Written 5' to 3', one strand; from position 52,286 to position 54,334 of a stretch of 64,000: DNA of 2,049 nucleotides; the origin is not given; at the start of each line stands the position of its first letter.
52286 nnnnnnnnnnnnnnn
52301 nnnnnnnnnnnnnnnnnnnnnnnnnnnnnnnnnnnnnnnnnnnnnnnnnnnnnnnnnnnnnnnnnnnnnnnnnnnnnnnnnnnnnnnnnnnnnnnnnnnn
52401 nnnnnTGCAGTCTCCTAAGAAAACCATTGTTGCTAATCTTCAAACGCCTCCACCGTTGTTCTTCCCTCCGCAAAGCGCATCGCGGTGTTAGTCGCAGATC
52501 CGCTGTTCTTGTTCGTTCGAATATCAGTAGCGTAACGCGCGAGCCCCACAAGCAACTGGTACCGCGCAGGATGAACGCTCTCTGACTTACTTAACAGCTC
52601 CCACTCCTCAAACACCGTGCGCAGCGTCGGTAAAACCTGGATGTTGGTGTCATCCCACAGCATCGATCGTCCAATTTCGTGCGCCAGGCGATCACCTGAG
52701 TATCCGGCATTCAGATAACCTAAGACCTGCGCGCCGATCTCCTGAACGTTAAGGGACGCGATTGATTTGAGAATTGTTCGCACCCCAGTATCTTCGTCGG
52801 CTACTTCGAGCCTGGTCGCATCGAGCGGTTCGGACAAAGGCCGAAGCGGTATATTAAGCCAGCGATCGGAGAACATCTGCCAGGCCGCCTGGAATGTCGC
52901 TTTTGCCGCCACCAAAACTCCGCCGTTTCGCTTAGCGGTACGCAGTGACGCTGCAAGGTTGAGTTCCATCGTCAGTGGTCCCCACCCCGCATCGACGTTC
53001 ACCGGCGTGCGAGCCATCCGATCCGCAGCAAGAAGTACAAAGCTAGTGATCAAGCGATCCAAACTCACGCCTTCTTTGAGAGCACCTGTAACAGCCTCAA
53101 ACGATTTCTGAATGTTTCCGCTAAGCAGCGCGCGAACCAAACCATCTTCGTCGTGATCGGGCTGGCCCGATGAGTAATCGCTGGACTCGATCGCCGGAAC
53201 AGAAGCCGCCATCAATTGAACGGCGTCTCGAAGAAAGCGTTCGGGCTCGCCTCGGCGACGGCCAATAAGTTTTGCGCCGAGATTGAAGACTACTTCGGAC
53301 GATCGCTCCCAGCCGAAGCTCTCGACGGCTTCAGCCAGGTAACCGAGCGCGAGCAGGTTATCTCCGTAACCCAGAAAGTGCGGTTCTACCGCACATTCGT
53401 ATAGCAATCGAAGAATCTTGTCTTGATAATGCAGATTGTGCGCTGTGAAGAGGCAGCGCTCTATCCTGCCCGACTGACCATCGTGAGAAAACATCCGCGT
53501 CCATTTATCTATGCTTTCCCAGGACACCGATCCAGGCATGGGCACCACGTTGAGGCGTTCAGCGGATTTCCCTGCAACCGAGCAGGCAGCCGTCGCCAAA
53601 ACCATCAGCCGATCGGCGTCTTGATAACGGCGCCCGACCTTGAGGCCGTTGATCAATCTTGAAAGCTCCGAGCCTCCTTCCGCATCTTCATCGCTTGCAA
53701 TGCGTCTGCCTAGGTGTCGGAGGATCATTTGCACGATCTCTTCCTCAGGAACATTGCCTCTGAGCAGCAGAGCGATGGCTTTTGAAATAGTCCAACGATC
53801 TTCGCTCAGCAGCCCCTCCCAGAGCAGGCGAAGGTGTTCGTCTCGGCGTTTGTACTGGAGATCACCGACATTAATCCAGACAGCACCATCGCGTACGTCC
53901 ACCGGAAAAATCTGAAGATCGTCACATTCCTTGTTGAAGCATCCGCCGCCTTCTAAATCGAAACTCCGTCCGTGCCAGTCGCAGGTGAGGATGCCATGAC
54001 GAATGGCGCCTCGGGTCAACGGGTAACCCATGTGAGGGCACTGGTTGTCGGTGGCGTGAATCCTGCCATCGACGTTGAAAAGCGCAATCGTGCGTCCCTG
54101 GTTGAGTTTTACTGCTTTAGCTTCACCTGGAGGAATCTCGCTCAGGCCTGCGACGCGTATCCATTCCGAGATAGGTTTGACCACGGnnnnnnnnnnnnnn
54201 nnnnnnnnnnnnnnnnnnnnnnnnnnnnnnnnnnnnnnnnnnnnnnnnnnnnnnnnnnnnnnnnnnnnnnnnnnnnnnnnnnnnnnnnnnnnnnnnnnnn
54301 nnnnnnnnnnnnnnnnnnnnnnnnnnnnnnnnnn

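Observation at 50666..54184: Tandem paralogous Rieske [2Fe-2S] proteins fused to a roughly 450-aa uncharacterised helical domain, divergent from the VIT-vWA/exosortase pair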

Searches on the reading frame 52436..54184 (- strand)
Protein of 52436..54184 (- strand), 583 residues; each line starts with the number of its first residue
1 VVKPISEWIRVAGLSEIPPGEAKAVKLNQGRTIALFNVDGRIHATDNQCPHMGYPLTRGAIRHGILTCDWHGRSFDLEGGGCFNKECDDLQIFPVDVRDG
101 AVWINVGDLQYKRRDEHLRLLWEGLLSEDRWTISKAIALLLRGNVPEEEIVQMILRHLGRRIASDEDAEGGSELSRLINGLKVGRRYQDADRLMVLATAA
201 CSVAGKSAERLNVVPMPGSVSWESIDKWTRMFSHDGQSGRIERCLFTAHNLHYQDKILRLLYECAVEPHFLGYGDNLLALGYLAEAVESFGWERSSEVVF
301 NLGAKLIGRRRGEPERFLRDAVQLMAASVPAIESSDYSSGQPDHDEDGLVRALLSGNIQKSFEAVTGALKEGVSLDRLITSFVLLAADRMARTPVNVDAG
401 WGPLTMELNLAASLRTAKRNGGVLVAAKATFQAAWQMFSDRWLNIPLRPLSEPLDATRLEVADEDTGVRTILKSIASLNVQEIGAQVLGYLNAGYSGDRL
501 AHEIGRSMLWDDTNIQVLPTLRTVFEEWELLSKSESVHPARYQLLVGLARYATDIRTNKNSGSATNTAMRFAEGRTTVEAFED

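Call 6: search_protein_families(library=pfam, proteins=[window:52436-54184:-], max_evalue=1)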
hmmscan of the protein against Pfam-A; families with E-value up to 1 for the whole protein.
window:52436-54184:- (583 aa): 3 families
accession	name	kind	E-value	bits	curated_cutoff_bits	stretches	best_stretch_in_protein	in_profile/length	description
PF00355.32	Rieske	-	8.9e-17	61.2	20.3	1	7-92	1-86/88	Rieske [2Fe-2S] domain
PF13806.12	Rieske_2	-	2.5e-13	50.3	27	1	7-104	1-103/104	Rieske-like [2Fe-2S] domain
PF22543.2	Rieske_4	-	0.057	14.1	28.4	1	28-81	19-76/119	Soluble Rieske-type ferredoxin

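Call 7: search_protein_families(library=ncbifam, proteins=[window:52436-54184:-], max_evalue=1)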
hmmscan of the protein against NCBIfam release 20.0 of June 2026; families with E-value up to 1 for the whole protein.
window:52436-54184:- (583 aa): 10 families
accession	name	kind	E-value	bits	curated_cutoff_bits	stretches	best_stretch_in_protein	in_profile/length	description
TIGR02378.1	nirD_assim_sml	equivalog_domain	1.1e-13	51.2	74.65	1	7-105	1-104/105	nitrite reductase small subunit NirD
NF007422.0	PRK09965.1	equivalog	7.8e-13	48.4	113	1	9-108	4-102/106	bifunctional 3-phenylpropionate/cinnamic acid dioxygenase ferredoxin subunit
NF042948.2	3PPDioc_HcaC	equivalog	1e-10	41.8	150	1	9-107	4-103/105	3-phenylpropionate/cinnamic acid dioxygenase ferredoxin subunit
TIGR02377.1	MocE_fam_FeS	subfamily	9.3e-09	35.2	136.15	1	26-106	18-101/101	MocE family 2Fe-2S type ferredoxin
NF052579.1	BetMthstMoxSdmAMthl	equivalog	1.4e-07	30.8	600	1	15-82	25-91/351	4beta-methylsterol monooxygenase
NF041683.1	ant_diox_AndAb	equivalog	4.4e-07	30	150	1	7-106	1-100/100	anthranilate 1,2-dioxygenase ferredoxin subunit AndAb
NF007066.0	PRK09511.1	equivalog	0.04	14.2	135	1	6-105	2-107/108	nitrite reductase small subunit NirD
NF041174.1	SDX_Thmprot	equivalog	0.045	13.9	170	1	9-81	3-75/109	sulredoxin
TIGR03228.1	anthran_1_2_A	equivalog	0.1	11.3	671.9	1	7-78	38-111/438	anthranilate 1,2-dioxygenase large subunit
NF058607.1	GlBtMonoOxGbcA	equivalog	0.11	10.9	670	1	7-83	55-133/420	glycine betaine monooxygenase oxygenase subunit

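Call 14: find_homologous_proteins(query=window:52436-54184:-, max_evalue=0.001)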
Query window:52436-54184:- (583 aa): 860 proteins with E <= 0.001 among 8000 candidates; the best 120 are listed.
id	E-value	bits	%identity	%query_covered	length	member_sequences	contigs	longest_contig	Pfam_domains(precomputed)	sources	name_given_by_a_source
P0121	0.0e+0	1323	100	100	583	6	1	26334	PF00355.33,PF13806.13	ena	-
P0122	0.0e+0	1247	94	100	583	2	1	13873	PF00355.33,PF13806.13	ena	-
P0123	0.0e+0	1243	93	100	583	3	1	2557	PF00355.33,PF13806.13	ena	-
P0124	0.0e+0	1194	89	100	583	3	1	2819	PF00355.33,PF13806.13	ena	-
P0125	0.0e+0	1170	88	100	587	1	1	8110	PF00355.33,PF13806.13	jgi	jgi:nitrite reductase/ring-hydroxylating ferredoxin subunit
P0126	0.0e+0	1165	86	100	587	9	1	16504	PF00355.33,PF13806.13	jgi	jgi:nitrite reductase/ring-hydroxylating ferredoxin subunit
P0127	0.0e+0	1144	85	100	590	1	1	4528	PF00355.33,PF13806.13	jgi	jgi:nitrite reductase/ring-hydroxylating ferredoxin subunit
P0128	0.0e+0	1055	79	100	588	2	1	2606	PF00355.33,PF13806.13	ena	-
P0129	0.0e+0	1055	78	100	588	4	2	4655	PF00355.33,PF13806.13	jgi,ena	jgi:nitrite reductase/ring-hydroxylating ferredoxin subunit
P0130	0.0e+0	1054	78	100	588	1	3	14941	PF00355.33,PF13806.13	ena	-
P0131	0.0e+0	1047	78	100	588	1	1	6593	PF00355.33,PF13806.13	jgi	jgi:nitrite reductase/ring-hydroxylating ferredoxin subunit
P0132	0.0e+0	1044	78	100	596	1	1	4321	PF00355.33,PF13806.13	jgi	jgi:nitrite reductase/ring-hydroxylating ferredoxin subunit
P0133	0.0e+0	1039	78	100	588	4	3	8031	PF00355.33,PF13806.13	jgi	jgi:nitrite reductase/ring-hydroxylating ferredoxin subunit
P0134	0.0e+0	1038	78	100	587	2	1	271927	PF00355.33,PF13806.13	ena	-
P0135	0.0e+0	1038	77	100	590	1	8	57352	PF00355.33,PF13806.13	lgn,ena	-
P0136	0.0e+0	1037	78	100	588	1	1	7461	PF00355.33,PF13806.13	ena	-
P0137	0.0e+0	1037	78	100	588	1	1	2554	PF00355.33,PF13806.13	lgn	-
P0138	0.0e+0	1034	78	100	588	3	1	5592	PF00355.33,PF13806.13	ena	-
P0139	0.0e+0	1032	77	99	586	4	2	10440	PF00355.33,PF13806.13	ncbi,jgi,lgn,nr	ncbi:MAG TPA: Rieske (2Fe-2S) protein [Blastocatellia bacterium]|nr:Rieske (2Fe-2S) protein [Blastoc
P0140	0.0e+0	1031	77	99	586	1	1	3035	PF00355.33,PF13806.13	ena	-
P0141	0.0e+0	1031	77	99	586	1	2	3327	PF00355.33,PF13806.13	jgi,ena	-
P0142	0.0e+0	1030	77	99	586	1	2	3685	PF00355.33,PF13806.13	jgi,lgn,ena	-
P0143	0.0e+0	1030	77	100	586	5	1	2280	PF00355.33,PF13806.13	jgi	-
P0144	0.0e+0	1030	77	100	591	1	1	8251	PF00355.33,PF13806.13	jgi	jgi:nitrite reductase/ring-hydroxylating ferredoxin subunit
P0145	0.0e+0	1028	77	100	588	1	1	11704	PF00355.33,PF13806.13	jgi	jgi:nitrite reductase/ring-hydroxylating ferredoxin subunit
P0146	0.0e+0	1024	77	100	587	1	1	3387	PF00355.33,PF13806.13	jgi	jgi:nitrite reductase/ring-hydroxylating ferredoxin subunit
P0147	0.0e+0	1023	77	100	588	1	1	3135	PF00355.33,PF13806.13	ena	-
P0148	0.0e+0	1021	76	100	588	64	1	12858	PF00355.33,PF13806.13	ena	-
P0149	0.0e+0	1020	77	100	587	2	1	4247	PF00355.33,PF13806.13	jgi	jgi:nitrite reductase/ring-hydroxylating ferredoxin subunit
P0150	0.0e+0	1020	77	100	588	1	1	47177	PF00355.33,PF13806.13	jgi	jgi:nitrite reductase/ring-hydroxylating ferredoxin subunit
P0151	0.0e+0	1018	77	100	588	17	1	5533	PF00355.33,PF13806.13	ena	-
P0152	0.0e+0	1018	77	100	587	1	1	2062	PF00355.33,PF13806.13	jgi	jgi:nitrite reductase/ring-hydroxylating ferredoxin subunit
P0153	0.0e+0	1017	76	100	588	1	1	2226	PF00355.33,PF13806.13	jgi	jgi:nitrite reductase/ring-hydroxylating ferredoxin subunit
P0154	0.0e+0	1013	76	100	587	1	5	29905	PF00355.33,PF13806.13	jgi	jgi:nitrite reductase/ring-hydroxylating ferredoxin subunit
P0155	0.0e+0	1012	75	100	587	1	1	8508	PF00355.33,PF13806.13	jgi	jgi:nitrite reductase/ring-hydroxylating ferredoxin subunit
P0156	0.0e+0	1010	76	100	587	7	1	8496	PF00355.33,PF13806.13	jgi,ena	-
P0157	1.4e-298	1009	76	100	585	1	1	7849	PF00355.33,PF13806.13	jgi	jgi:nitrite reductase/ring-hydroxylating ferredoxin subunit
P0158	2.7e-298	1008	75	100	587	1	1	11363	PF00355.33,PF13806.13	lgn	-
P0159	3.0e-298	1008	76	100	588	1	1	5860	PF00355.33,PF13806.13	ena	-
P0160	4.1e-298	1008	75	100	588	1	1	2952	PF00355.33,PF13806.13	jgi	-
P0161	4.7e-298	1008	75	100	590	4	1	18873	PF00355.33,PF13806.13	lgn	-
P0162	5.2e-298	1008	76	100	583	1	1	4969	PF00355.33,PF13806.13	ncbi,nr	ncbi:MAG: Rieske (2Fe-2S) protein [Acidobacteria bacterium]|nr:Rieske (2Fe-2S) protein [Acidobacteri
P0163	2.6e-297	1005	75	100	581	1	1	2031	PF00355.33,PF13806.13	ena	-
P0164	2.0e-296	1002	76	100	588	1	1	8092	PF00355.33,PF13806.13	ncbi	-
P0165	2.3e-296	1002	75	100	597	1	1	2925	PF00355.33,PF13806.13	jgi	jgi:nitrite reductase/ring-hydroxylating ferredoxin subunit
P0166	2.6e-295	999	75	100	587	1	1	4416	PF00355.33,PF13806.13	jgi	jgi:nitrite reductase/ring-hydroxylating ferredoxin subunit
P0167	3.7e-295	998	75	100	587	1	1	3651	PF00355.33,PF13806.13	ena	-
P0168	4.5e-295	998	74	100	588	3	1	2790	PF00355.33,PF13806.13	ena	-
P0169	7.4e-295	997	74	100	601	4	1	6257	PF00355.33,PF13806.13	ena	-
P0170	4.0e-294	995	75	100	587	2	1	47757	PF00355.33,PF13806.13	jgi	-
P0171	7.6e-294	994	74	100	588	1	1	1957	PF00355.33,PF13806.13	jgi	jgi:nitrite reductase/ring-hydroxylating ferredoxin subunit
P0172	8.7e-293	990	75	100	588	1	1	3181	PF00355.33,PF13806.13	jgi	jgi:nitrite reductase/ring-hydroxylating ferredoxin subunit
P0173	3.7e-292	988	74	100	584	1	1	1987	PF00355.33,PF13806.13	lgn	-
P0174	2.0e-291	986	74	100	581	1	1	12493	PF00355.33,PF13806.13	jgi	jgi:nitrite reductase/ring-hydroxylating ferredoxin subunit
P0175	2.8e-291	985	75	99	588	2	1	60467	PF00355.33,PF13806.13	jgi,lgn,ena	-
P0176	1.3e-290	983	74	100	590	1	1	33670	PF00355.33,PF13806.13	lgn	-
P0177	2.3e-290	982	73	100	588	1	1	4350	PF00355.33,PF13806.13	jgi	jgi:nitrite reductase/ring-hydroxylating ferredoxin subunit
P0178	3.7e-290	982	74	99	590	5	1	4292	PF00355.33,PF13806.13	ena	-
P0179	6.9e-290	981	74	100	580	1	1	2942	PF00355.33,PF13806.13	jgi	jgi:nitrite reductase/ring-hydroxylating ferredoxin subunit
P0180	8.1e-290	980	73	100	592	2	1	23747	PF00355.33,PF13806.13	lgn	-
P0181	8.9e-290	980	73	100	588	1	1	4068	PF00355.33,PF13806.13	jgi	jgi:nitrite reductase/ring-hydroxylating ferredoxin subunit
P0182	1.3e-289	980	74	100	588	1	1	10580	PF00355.33,PF13806.13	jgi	jgi:nitrite reductase/ring-hydroxylating ferredoxin subunit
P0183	1.4e-289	980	74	100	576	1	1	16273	PF00355.33,PF13806.13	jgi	jgi:nitrite reductase/ring-hydroxylating ferredoxin subunit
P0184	1.9e-289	979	74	100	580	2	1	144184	PF00355.33,PF13806.13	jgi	jgi:nitrite reductase/ring-hydroxylating ferredoxin subunit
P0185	3.7e-289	978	74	100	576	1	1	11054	PF00355.33,PF13806.13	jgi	jgi:nitrite reductase/ring-hydroxylating ferredoxin subunit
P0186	4.7e-289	978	74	100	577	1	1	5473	PF00355.33,PF13806.13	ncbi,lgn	ncbi:MAG: Rieske (2Fe-2S) protein [Bryobacteraceae bacterium]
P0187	6.2e-289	978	73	100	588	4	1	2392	PF00355.33,PF13806.13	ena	-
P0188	1.1e-288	977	74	100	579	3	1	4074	PF00355.33,PF13806.13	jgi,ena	-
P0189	1.7e-288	976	74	100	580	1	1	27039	PF00355.33,PF13806.13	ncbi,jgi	jgi:nitrite reductase/ring-hydroxylating ferredoxin subunit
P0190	1.6e-287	973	74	100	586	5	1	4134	PF00355.33,PF13806.13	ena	-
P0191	1.6e-286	970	75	99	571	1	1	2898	PF00355.33,PF13806.13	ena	-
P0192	2.6e-286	969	72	100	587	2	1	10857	PF00355.33,PF13806.13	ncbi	-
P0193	4.0e-285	965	72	100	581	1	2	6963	PF00355.33,PF13806.13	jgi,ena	jgi:nitrite reductase/ring-hydroxylating ferredoxin subunit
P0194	4.2e-285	965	74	100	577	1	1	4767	PF00355.33,PF13806.13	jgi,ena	-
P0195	5.3e-285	965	73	100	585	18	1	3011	PF00355.33,PF13806.13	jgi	jgi:nitrite reductase/ring-hydroxylating ferredoxin subunit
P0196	8.5e-285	964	72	100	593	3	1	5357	PF00355.33,PF13806.13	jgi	jgi:nitrite reductase/ring-hydroxylating ferredoxin subunit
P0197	1.0e-284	964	72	100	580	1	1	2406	PF00355.33,PF13806.13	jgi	jgi:nitrite reductase/ring-hydroxylating ferredoxin subunit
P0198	1.1e-284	964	72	100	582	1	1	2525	PF00355.33,PF13806.13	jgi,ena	-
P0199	1.1e-284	964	72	100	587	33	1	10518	PF00355.33,PF13806.13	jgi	jgi:nitrite reductase/ring-hydroxylating ferredoxin subunit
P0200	2.0e-284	963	73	100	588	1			PF00355.33,PF13806.13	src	-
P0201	2.6e-284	962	73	99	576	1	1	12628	PF00355.33,PF13806.13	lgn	-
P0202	2.8e-284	962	73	100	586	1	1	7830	PF00355.33,PF13806.13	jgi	jgi:nitrite reductase/ring-hydroxylating ferredoxin subunit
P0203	6.3e-284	961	73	100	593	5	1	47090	PF00355.33,PF13806.13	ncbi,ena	-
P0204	7.9e-284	961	73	99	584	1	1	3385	PF00355.33,PF13806.13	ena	-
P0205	1.2e-283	960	73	100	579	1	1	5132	PF00355.33,PF13806.13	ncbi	-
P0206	1.8e-283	959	72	100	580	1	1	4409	PF00355.33,PF13806.13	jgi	jgi:nitrite reductase/ring-hydroxylating ferredoxin subunit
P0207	7.9e-282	954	72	100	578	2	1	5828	PF00355.33,PF13806.13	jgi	jgi:nitrite reductase/ring-hydroxylating ferredoxin subunit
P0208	1.4e-281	953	72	100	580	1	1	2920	PF00355.33,PF13806.13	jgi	jgi:nitrite reductase/ring-hydroxylating ferredoxin subunit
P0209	1.8e-281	953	72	100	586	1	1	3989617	PF00355.33,PF13806.13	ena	-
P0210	1.7e-280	950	72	100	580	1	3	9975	PF00355.33,PF13806.13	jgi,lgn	jgi:nitrite reductase/ring-hydroxylating ferredoxin subunit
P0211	1.8e-280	950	72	100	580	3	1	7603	PF00355.33,PF13806.13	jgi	jgi:nitrite reductase/ring-hydroxylating ferredoxin subunit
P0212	6.3e-280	948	74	97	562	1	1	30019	PF00355.33,PF13806.13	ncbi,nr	ncbi:MAG: Rieske (2Fe-2S) protein [Acidobacteria bacterium]|nr:Rieske (2Fe-2S) protein [Acidobacteri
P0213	1.9e-279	946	71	100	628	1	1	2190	PF00355.33,PF13806.13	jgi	jgi:nitrite reductase/ring-hydroxylating ferredoxin subunit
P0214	2.0e-279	946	72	100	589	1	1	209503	PF00355.33,PF13806.13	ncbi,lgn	-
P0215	5.0e-278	942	71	100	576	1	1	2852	PF00355.33,PF13806.13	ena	-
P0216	2.9e-277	939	71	100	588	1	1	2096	PF00355.33,PF13806.13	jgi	-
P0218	3.0e-276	936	71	99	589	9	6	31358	PF00355.33,PF13806.13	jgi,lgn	jgi:nitrite reductase/ring-hydroxylating ferredoxin subunit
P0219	2.3e-275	933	70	100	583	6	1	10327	PF00355.33,PF13806.13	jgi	-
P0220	2.0e-274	930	70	100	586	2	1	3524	PF00355.33,PF13806.13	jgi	jgi:nitrite reductase/ring-hydroxylating ferredoxin subunit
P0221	2.0e-273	926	68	100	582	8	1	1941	PF00355.33,PF13806.13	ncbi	ncbi:MAG: Rieske (2Fe-2S) protein [Candidatus Poribacteria bacterium]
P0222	4.0e-273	925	71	100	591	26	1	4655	PF00355.33,PF13806.13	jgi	-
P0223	4.4e-272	922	70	100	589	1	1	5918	PF00355.33,PF13806.13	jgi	jgi:nitrite reductase/ring-hydroxylating ferredoxin subunit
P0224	3.3e-271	919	68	100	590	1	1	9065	PF00355.33,PF13806.13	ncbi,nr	ncbi:MAG: Rieske (2Fe-2S) protein [Candidatus Latescibacteria bacterium]|nr:Rieske (2Fe-2S) protein 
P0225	1.1e-268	911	70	100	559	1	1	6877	PF00355.33,PF13806.13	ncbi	-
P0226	5.0e-268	909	71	96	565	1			PF00355.33,PF13806.13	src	-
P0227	1.2e-264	897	67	98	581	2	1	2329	PF00355.33,PF13806.13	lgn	-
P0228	7.2e-262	888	68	99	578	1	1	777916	PF00355.33,PF13806.13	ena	-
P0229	7.4e-262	888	61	100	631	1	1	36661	PF00355.33,PF13806.13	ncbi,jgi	-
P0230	9.0e-262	888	68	99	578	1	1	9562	PF00355.33,PF13806.13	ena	-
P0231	3.4e-261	886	68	99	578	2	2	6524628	PF00355.33,PF13806.13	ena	-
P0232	6.0e-261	885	68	99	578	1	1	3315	PF00355.33,PF13806.13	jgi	jgi:nitrite reductase/ring-hydroxylating ferredoxin subunit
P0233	6.9e-261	885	68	99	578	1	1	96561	PF00355.33,PF13806.13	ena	-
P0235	3.4e-259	879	76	86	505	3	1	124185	PF00355.33,PF13806.13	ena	-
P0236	4.8e-259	879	65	99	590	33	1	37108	PF00355.33,PF13806.13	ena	-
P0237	9.0e-259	878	67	99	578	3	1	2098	PF00355.33,PF13806.13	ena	-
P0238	2.0e-258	877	68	99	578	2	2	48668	PF00355.33,PF13806.13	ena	-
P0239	3.6e-258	876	67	100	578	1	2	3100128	PF00355.33,PF13806.13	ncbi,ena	-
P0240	1.0e-257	874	67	99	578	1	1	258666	PF00355.33,PF13806.13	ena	-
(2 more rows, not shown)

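Call 67: find_encoding_contigs(protein=P0121, flank=10000, max_places=3)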
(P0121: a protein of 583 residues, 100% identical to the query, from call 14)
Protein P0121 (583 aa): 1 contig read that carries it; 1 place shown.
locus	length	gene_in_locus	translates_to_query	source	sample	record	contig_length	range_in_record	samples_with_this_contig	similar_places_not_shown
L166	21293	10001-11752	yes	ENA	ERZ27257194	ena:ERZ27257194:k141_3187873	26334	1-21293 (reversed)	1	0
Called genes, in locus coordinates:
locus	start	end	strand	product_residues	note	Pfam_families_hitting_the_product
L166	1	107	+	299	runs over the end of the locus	PF02739:5_3_exonuc_N, PF01367:5_3_exonuc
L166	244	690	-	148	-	PF19861:DUF6335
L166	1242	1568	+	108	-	-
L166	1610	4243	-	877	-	PF12704:MacB_PCD, PF02687:FtsX, PF12704:MacB_PCD, PF02687:FtsX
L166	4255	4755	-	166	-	PF03551:PadR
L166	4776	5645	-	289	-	PF02826:2-Hacid_dh_C (weak), PF03446:NAD_binding_2, PF03807:F420_oxidored, PF14833:NAD_binding_11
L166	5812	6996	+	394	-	PF06925:MGDG_synth, PF02350:Epimerase_2 (faint), PF00534:Glycos_transf_1, PF04101:Glyco_tran_28_C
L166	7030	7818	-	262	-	-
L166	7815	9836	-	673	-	PF13757:VIT_2, PF08487:VIT, PF05762:VWA_CoxE (weak), PF00092:VWA, PF13519:VWA_2, PF13768:VWA_3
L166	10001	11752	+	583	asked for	PF00355:Rieske, PF13806:Rieske_2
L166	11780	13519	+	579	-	PF00355:Rieske, PF13806:Rieske_2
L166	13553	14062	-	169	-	-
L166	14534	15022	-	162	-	-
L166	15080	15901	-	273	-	PF02585:PIG-L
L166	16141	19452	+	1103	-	PF07635:PSCyt1, PF07583:PSCyt2, PF13385:Laminin_G_3, PF07587:PSD1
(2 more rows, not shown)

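Call 74: search_protein_families(library=padloc, proteins=[window:52436-54184:-], max_evalue=0.01)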
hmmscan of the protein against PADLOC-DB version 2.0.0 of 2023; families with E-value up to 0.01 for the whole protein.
window:52436-54184:- (583 aa): 0 families
